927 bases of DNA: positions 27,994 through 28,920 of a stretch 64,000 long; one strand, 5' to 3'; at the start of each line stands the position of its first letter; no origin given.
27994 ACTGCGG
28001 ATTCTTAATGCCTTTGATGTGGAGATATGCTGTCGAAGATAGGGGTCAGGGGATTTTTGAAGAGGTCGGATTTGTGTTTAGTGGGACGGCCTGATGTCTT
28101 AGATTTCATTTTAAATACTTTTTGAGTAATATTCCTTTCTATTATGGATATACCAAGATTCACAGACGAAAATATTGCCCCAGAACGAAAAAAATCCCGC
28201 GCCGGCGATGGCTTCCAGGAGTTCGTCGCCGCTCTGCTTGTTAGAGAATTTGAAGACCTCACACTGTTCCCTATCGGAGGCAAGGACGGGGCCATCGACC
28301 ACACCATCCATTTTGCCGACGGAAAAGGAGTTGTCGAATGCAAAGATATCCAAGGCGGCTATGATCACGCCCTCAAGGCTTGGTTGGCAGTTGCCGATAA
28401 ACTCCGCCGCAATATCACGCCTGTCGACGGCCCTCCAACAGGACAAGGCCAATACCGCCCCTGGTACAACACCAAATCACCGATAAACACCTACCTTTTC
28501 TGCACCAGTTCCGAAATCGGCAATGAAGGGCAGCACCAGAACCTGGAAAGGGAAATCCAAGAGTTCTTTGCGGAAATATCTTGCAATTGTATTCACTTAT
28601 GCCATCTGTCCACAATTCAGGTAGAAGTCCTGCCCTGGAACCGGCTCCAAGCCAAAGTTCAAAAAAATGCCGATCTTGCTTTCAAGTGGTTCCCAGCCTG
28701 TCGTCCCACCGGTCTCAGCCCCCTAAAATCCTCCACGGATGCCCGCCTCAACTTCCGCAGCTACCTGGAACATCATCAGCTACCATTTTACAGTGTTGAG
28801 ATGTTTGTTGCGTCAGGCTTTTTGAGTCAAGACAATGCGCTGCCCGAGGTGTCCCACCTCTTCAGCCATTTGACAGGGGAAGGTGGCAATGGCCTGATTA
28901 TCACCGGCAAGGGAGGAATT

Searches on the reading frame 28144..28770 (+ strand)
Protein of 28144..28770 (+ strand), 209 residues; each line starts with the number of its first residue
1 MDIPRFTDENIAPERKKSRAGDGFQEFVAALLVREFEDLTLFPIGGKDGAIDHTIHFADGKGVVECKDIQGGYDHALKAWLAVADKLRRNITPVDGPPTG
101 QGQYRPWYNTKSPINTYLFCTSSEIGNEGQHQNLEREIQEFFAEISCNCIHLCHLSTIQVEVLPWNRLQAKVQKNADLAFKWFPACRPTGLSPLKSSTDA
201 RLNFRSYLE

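Call 48: search_protein_families(library=pfam, proteins=[window:28144-28770:+], max_evalue=0.1)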
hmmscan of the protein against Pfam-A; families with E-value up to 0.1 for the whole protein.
window:28144-28770:+ (209 aa): 0 families
